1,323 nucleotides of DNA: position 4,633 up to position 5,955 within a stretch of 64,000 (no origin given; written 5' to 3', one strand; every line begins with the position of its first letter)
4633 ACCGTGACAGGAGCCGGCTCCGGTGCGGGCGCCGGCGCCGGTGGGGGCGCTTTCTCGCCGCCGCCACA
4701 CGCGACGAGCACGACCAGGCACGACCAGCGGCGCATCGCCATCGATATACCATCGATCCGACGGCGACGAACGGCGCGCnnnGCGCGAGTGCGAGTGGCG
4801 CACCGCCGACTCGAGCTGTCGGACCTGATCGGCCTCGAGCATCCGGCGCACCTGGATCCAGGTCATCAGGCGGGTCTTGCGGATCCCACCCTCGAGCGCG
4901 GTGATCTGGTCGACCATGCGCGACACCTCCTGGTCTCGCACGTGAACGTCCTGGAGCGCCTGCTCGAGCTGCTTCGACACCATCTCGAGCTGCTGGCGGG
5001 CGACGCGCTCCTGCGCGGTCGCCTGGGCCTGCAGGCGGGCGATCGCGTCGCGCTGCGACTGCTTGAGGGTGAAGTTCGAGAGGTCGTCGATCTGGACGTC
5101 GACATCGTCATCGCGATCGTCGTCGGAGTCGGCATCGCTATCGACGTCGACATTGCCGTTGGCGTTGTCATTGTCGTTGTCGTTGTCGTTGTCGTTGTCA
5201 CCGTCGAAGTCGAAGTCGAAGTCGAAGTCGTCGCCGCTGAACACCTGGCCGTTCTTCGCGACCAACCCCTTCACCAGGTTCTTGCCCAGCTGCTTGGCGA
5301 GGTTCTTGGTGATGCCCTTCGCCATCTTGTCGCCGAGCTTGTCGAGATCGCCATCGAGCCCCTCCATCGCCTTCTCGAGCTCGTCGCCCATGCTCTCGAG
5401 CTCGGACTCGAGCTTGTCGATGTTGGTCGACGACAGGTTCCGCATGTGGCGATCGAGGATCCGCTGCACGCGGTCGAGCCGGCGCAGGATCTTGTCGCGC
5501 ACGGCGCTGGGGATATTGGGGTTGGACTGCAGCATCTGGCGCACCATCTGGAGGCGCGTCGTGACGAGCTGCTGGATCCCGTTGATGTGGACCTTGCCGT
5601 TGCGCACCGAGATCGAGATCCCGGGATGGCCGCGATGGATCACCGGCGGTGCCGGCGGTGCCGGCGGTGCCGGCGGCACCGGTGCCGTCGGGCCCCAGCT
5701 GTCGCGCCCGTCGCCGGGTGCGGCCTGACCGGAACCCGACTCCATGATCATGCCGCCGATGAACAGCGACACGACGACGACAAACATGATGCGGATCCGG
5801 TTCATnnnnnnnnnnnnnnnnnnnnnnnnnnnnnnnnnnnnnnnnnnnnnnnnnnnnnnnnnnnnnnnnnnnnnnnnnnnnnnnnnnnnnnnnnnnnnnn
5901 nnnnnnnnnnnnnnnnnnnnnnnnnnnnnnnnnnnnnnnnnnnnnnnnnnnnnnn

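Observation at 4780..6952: An ECF sigma factor, a zinc-finger anti-sigma factor and an acidic CpxP-like periplasmic protein, fully translationally coupled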

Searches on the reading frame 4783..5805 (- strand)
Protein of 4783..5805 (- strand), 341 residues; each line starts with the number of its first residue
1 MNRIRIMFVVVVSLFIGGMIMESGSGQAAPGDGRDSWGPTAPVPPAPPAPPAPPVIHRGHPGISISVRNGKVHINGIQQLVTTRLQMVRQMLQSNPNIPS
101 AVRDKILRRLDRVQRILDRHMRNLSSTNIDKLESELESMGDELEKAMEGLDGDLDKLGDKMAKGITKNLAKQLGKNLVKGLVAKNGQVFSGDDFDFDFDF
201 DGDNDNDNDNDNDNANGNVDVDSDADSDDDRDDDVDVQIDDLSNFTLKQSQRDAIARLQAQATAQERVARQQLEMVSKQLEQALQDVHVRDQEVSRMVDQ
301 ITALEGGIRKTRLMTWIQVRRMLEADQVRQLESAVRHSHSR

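Call 5: search_protein_families(library=ncbifam, proteins=[window:4783-5805:-], max_evalue=1)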
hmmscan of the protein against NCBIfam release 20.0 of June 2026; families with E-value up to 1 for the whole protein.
window:4783-5805:- (341 aa): 5 families
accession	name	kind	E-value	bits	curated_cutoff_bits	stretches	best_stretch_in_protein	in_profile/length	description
NF033845.1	MSCRAMM_ClfB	exception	0.00072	17.6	999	1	193-240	680-727/871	MSCRAMM family adhesin clumping factor ClfB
NF033930.1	pneumo_PspA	exception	0.078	11.7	850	1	208-310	114-217/659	pneumococcal surface protein A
TIGR01838.1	PHA_synth_I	subfamily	0.18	10.2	622.65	1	122-179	105-162/532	class I poly(R)-hydroxyalkanoic acid synthase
NF004208.0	PRK05658.1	equivalog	0.26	10.2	555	1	203-311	193-302/631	RNA polymerase sigma factor RpoD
NF012015.1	PRK15471.1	equivalog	0.33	9.9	267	1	235-287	155-207/325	LPS O-antigen chain length determinant protein WzzB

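Call 6: search_protein_families(library=pfam, proteins=[window:4783-5805:-], max_evalue=1)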
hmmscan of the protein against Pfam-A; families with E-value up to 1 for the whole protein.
window:4783-5805:- (341 aa): 12 families
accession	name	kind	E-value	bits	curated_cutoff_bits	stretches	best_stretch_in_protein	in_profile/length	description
PF16715.11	CDPS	-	0.011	15.9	27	1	232-302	97-168/220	Cyclodipeptide synthase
PF07167.19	PhaC_N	-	0.012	15.7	23.7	1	86-179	28-119/173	Poly-beta-hydroxybutyrate polymerase (PhaC) N-terminus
PF04963.19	Sigma54_CBD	-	0.02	15.1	22.9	1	109-150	97-135/185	Sigma-54 factor, core binding domain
PF00521.26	DNA_topoisoIV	-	0.038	13.3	31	1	79-148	345-415/432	DNA gyrase/topoisomerase IV, subunit A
PF01814.28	Hemerythrin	-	0.042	14.8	25.3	0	87-166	19-96/127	Hemerythrin HHE cation binding domain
PF13234.12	MTR4_beta-barrel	-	0.049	14.3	26.4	1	238-313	98-172/203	Mtr4-like, beta-barrel domain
PF22566.2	UBA_8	-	0.061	13.5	26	1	250-286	2-38/46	UBA-like domain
PF04513.17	Baculo_PEP_C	-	0.14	12.6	38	1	126-162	66-102/140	Baculovirus polyhedron envelope protein, PEP, C terminus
PF01442.23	Apolipoprotein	-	0.29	11.3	90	0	103-150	127-174/190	Apolipoprotein A1/A4/E domain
PF14932.11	HAUS-augmin3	-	0.48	10.3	29.4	1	188-303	43-154/260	HAUS augmin-like complex subunit 3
PF10046.14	BLOC1_2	-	0.55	11.1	33.4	0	271-309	37-75/96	Biogenesis of lysosome-related organelles complex-1 subunit 2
PF16516.10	CC2-LZ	-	0.67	10.9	35.3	0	263-309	6-52/100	Leucine zipper of domain CC2 of NEMO, NF-kappa-B essential modulator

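Call 7: find_homologous_proteins(query=window:4783-5805:-, max_evalue=0.001)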
Query window:4783-5805:- (341 aa): 61 proteins with E <= 0.001 among 8000 candidates.
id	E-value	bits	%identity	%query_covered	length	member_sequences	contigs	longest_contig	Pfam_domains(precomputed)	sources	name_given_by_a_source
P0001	6.8e-112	392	55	99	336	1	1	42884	-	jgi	-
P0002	1.4e-86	308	45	99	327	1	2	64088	-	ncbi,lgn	-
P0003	4.1e-85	304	47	99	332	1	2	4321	-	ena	-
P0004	2.0e-84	301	49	93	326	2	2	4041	-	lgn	-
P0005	5.4e-78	280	46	99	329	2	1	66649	PF13801.12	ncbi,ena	-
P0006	7.1e-72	260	42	99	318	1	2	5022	-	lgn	-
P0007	7.5e-71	257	42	99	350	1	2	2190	-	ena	-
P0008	2.0e-65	239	37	99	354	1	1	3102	-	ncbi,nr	ncbi:MAG: hypothetical protein M3680_34120 [Myxococcota bacterium]|nr:hypothetical protein [Myxococc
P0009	1.3e-64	236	43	42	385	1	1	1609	-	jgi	jgi:Spy/CpxP family protein refolding chaperone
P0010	1.0e-63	233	44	81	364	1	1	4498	-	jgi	jgi:hypothetical protein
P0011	1.1e-63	233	42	99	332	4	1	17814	-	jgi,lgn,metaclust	metaclust:\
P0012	1.5e-63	233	45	99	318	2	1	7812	-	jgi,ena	-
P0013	4.2e-63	231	43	83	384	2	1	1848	-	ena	-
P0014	1.4e-62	230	42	82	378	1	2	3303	-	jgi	jgi:hypothetical protein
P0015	2.4e-60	222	41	99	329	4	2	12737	-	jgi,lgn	jgi:hypothetical protein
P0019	4.0e-58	215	47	81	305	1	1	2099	PF13801.12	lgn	-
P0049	4.5e-44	169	33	99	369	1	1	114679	-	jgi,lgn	jgi:hypothetical protein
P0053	1.4e-35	141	28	98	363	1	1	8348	PF13801.12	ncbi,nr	ncbi:MAG: hypothetical protein JWO36_3464 [Myxococcales bacterium]|nr:hypothetical protein [Myxococc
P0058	3.3e-33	133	26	97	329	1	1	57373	-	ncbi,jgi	ncbi:MAG TPA: hypothetical protein VGM90_40340 [Kofleriaceae bacterium]|jgi:hypothetical protein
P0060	8.5e-29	119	30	79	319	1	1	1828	PF13801.12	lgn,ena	-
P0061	7.1e-21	93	32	50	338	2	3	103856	PF13801.12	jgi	jgi:Heavy-metal resistance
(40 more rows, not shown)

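Call 9: search_solved_structures(query=A1, max_evalue=10, show_alignments=3)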
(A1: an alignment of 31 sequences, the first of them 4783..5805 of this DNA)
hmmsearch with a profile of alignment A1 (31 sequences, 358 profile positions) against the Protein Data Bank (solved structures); distinct sequences matched with E-value up to 10: 26.
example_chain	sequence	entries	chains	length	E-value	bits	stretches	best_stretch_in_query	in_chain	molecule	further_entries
3s84_A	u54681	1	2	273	0.001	21.5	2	155-263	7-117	Apolipoprotein A-IV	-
5ihf_A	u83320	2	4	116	0.0049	19.3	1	261-353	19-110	VirG-like protein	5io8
9hx4_F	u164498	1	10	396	0.0087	18.5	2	122-267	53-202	Apolipoprotein A-IV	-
2lch_A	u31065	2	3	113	0.11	14.9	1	102-147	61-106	Protein OR38 | computationally designed four-helix bundle protein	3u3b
6kos_A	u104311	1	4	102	0.14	14.5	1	132-194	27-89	SUWA (Super WA20)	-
8d08_A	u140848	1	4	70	0.17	14.2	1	121-179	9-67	HALC4_135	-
6pf2_A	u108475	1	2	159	0.18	14.1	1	282-339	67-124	Myosin, heavy polypeptide 7, cardiac muscle, beta variant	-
2n5e_A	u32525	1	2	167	0.18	14.1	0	155-210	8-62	Apolipoprotein A-I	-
4v6m_A0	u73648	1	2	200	0.3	13.4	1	155-208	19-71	Apolipoprotein A-I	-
1av1_A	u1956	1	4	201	0.31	13.3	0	107-165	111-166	APOLIPOPROTEIN A-I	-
2msc_A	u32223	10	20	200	0.32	13.3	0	155-209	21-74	Apolipoprotein A-I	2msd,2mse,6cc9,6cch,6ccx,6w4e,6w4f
9cfs_A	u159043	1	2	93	0.33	13.3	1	113-183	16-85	Long regulatory protein rop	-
6pts_A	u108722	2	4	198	0.36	13.1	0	155-209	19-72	Apolipoprotein A-I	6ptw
6tgz_F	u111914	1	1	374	0.39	13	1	121-177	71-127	55 kDa immediate-early protein 1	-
7a6u_A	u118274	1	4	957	0.39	13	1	121-229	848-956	Short transient receptor potential channel 6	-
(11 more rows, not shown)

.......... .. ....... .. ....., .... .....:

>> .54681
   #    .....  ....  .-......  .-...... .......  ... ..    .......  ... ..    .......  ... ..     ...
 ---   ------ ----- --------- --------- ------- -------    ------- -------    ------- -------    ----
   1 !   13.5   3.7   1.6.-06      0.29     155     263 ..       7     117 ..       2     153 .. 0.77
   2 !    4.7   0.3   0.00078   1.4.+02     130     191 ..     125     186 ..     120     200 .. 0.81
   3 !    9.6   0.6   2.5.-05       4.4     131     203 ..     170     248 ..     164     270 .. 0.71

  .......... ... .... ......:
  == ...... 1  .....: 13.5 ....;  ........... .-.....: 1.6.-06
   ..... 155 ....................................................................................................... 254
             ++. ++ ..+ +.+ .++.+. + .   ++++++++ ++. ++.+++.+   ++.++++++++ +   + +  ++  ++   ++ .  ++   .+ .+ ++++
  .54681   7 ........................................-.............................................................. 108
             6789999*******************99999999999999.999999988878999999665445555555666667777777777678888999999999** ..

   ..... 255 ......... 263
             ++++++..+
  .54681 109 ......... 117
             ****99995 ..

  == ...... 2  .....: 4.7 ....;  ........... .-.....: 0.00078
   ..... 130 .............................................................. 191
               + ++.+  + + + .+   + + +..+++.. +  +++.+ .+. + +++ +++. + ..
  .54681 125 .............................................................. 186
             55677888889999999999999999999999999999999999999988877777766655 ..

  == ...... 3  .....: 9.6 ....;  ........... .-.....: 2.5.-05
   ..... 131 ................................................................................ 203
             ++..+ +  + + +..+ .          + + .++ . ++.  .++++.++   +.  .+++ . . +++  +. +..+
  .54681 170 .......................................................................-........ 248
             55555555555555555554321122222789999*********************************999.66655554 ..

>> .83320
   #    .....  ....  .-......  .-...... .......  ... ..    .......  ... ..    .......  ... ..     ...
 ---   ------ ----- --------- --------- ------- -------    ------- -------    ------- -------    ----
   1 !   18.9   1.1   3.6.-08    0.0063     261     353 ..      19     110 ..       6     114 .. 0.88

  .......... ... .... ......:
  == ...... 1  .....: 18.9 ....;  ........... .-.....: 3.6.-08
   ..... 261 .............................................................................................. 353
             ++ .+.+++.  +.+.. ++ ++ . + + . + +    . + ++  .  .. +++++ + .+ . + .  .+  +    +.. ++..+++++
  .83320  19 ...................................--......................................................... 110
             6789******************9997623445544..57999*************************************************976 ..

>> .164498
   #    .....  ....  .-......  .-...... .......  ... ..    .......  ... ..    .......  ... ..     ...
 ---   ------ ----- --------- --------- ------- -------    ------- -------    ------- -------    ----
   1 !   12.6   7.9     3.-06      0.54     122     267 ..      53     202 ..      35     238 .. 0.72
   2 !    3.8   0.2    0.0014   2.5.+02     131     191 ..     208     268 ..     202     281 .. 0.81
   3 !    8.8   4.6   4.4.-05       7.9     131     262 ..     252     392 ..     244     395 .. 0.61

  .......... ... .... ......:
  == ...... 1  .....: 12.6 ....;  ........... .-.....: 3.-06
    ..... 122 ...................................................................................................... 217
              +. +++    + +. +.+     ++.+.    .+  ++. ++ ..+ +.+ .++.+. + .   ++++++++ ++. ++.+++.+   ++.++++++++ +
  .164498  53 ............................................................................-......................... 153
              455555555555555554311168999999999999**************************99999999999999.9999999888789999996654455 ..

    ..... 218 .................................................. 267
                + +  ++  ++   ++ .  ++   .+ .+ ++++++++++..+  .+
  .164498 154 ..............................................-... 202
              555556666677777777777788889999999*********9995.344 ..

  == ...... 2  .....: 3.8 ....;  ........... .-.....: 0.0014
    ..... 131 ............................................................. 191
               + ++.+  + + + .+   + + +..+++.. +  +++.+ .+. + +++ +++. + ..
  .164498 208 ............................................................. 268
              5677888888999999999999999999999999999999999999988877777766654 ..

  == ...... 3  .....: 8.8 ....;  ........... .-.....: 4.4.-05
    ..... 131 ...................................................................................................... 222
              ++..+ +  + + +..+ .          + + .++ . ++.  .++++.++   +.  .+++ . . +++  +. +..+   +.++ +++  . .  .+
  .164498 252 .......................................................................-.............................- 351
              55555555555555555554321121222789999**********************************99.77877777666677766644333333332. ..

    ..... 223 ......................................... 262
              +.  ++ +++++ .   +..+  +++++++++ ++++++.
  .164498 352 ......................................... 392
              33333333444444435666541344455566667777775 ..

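Call 10: search_protein_families(library=pfam, alignment_id=A1, max_evalue=0.01)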
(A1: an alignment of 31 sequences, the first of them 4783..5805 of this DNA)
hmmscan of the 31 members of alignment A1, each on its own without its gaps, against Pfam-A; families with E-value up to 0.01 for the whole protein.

A. member 1, window:4783-5805:- (341 aa): 0 families

B. families by the number of members that match (of 31 scanned): 24 families
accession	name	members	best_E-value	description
PF13801.11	Metal_resist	23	3.5e-12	Heavy-metal resistance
PF01442.23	Apolipoprotein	13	0.00014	Apolipoprotein A1/A4/E domain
PF09177.16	STX6_10_61_N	7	0.00011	Syntaxin 6/10/61, N-terminal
PF07813.17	LTXXQ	7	0.00024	LTXXQ motif family protein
PF04513.17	Baculo_PEP_C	6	0.00079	Baculovirus polyhedron envelope protein, PEP, C terminus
PF05960.17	DUF885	3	0.00024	Bacterial protein of unknown function (DUF885)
PF16043.11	DUF4795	2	0.0029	Domain of unknown function (DUF4795)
PF02082.26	Rrf2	2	0.0038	Iron-dependent Transcriptional regulator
PF15397.11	DUF4618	2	0.006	Domain of unknown function (DUF4618)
PF04849.18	HAP1_N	2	0.0079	HAP1 N-terminal conserved region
PF02520.22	ANIS5_cation-bd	1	0.00013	SXP/RAL-2 family protein Ani s 5-like, metal-binding domain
PF08614.16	ATG16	1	0.00091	Autophagy protein 16 (ATG16)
PF00521.26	DNA_topoisoIV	1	0.0013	DNA gyrase/topoisomerase IV, subunit A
PF06160.17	EzrA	1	0.0018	Septation ring formation regulator, EzrA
PF11740.13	KfrA_N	1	0.0018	Plasmid replication region DNA-binding N-term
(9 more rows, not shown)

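Call 13: find_encoding_contigs(protein=P0001, flank=6000, max_places=3)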
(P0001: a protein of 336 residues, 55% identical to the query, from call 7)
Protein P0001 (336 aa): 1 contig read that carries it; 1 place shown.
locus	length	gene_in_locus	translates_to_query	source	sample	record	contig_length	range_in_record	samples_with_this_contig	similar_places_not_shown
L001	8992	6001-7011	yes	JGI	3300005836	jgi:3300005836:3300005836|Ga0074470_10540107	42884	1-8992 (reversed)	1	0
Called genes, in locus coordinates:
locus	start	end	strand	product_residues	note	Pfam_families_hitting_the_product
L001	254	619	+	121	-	-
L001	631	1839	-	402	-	-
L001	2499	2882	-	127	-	-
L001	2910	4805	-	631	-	PF01557:FAA_hydrolase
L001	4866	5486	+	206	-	PF04542:Sigma70_r2, PF08281:Sigma70_r4_2, PF04545:Sigma70_r4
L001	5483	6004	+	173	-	-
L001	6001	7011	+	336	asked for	-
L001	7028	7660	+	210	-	-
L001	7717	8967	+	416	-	PF01734:Patatin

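Call 14: find_encoding_contigs(protein=P0005, flank=5000, max_places=2)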
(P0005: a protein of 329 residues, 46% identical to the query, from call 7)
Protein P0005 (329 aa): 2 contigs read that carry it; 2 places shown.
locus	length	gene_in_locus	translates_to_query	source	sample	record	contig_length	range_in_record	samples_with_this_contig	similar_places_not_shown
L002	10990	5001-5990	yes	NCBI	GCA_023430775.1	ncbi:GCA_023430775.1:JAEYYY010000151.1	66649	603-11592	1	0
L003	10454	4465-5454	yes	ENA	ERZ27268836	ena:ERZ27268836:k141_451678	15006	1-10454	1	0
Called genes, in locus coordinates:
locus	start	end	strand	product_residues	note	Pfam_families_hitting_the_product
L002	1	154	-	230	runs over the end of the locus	-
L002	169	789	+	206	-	-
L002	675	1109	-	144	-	-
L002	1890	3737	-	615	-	PF01557:FAA_hydrolase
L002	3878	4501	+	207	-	PF04542:Sigma70_r2, PF08281:Sigma70_r4_2, PF04545:Sigma70_r4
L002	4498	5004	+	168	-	-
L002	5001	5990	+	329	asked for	PF13801:Metal_resist (faint)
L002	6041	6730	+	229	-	-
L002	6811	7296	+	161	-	PF13801:Metal_resist (weak)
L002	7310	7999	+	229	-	PF00072:Response_reg, PF00486:Trans_reg_C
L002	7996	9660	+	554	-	PF09922:LiaF-like_C, PF00672:HAMP, PF00512:HisKA, PF02518:HATPase_c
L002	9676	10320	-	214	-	PF13240:Zn_Ribbon_1 (faint), PF18912:DZR_2 (weak), PF12773:DZR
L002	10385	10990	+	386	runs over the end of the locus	-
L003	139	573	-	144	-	-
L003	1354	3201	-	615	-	PF01557:FAA_hydrolase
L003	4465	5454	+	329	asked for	PF13801:Metal_resist (faint)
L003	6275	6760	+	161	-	PF13801:Metal_resist (weak)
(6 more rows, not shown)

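Call 15: find_encoding_contigs(protein=P0049, flank=5000, max_places=2)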
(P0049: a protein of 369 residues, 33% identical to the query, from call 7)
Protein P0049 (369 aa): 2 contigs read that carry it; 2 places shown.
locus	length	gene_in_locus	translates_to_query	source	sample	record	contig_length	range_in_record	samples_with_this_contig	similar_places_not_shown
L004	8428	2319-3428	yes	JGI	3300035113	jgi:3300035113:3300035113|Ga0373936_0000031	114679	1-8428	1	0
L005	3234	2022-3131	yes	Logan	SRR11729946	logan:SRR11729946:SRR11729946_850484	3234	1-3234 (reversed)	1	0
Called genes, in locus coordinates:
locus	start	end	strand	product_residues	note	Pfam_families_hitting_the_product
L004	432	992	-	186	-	PF00080:Sod_Cu (faint)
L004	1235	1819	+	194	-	PF04542:Sigma70_r2, PF08281:Sigma70_r4_2, PF04545:Sigma70_r4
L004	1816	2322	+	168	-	-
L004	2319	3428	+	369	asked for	-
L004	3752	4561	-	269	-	PF00561:Abhydrolase_1, PF12146:Hydrolase_4, PF12697:Abhydrolase_6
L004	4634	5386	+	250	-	PF03352:Adenine_glyco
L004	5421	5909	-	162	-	PF13606:Ank_3 (faint), PF12796:Ank_2, PF13637:Ank_4 (weak), PF13857:Ank_5, PF00023:Ank, PF13637:Ank_4, PF13857:Ank_5 (weak)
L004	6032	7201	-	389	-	PF00072:Response_reg, PF01339:CheB_methylest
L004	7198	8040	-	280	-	PF03705:CheR_N, PF01739:CheR, PF08241:Methyltransf_11 (faint), PF13649:Methyltransf_25 (faint)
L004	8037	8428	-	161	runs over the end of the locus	PF01584:CheW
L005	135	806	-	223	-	-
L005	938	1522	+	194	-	PF04542:Sigma70_r2, PF08281:Sigma70_r4_2, PF04545:Sigma70_r4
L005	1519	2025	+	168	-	-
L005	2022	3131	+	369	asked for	-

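Call 16: find_encoding_contigs(protein=P0058, flank=5000, max_places=2)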
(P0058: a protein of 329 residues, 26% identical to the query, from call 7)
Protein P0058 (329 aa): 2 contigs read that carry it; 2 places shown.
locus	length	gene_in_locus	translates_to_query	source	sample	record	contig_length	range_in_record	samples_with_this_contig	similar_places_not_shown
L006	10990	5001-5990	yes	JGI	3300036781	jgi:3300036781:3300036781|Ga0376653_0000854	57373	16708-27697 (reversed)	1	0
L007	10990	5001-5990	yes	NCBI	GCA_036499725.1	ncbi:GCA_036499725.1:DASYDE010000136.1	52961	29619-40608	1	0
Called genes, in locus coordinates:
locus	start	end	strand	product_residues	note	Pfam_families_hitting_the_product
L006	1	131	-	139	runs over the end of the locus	PF01047:MarR, PF12802:MarR_2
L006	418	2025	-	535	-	PF01163:RIO1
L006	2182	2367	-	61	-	-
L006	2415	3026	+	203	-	PF02798:GST_N (faint), PF14497:GST_C_3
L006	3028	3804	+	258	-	-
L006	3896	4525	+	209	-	PF04542:Sigma70_r2, PF08281:Sigma70_r4_2, PF04545:Sigma70_r4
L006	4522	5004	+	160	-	-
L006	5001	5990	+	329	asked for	-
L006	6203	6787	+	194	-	-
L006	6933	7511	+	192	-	-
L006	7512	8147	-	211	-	PF08308:PEGA (weak)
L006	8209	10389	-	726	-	PF00092:VWA (weak), PF13519:VWA_2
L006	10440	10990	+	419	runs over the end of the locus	PF01734:Patatin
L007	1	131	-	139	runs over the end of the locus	PF01047:MarR, PF12802:MarR_2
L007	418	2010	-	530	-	PF01163:RIO1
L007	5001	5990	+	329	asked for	-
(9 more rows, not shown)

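Call 17: find_encoding_contigs(protein=P0061, flank=5000, max_places=2)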
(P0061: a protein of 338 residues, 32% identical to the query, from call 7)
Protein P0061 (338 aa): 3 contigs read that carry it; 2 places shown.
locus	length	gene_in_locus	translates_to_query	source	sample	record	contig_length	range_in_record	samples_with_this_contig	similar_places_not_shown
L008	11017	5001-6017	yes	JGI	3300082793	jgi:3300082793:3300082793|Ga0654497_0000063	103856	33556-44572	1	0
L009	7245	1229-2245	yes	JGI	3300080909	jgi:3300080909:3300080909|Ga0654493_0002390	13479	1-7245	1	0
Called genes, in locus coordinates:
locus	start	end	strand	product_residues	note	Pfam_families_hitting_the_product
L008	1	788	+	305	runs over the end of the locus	PF00149:Metallophos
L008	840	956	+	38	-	-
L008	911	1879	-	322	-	PF13248:Zn_ribbon_3 (faint)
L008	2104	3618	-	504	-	PF13541:ChlI, PF00158:Sigma54_activat (faint), PF00493:MCM (faint), PF01078:Mg_chelatase, PF07728:AAA_5, PF13335:Mg_chelatase_C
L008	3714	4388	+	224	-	PF04542:Sigma70_r2, PF08281:Sigma70_r4_2, PF04545:Sigma70_r4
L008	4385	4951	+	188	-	-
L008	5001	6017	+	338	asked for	PF13801:Metal_resist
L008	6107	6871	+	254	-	PF13489:Methyltransf_23, PF13847:Methyltransf_31, PF08241:Methyltransf_11, PF08242:Methyltransf_12, PF13649:Methyltransf_25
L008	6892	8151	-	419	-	PF01734:Patatin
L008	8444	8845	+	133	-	PF07681:DoxX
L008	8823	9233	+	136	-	-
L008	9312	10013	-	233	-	-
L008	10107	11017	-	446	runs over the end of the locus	PF07992:Pyr_redox_2, PF00070:Pyr_redox, PF02852:Pyr_redox_dim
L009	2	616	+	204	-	PF04542:Sigma70_r2, PF08281:Sigma70_r4_2, PF04545:Sigma70_r4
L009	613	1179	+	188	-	-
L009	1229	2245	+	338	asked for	PF13801:Metal_resist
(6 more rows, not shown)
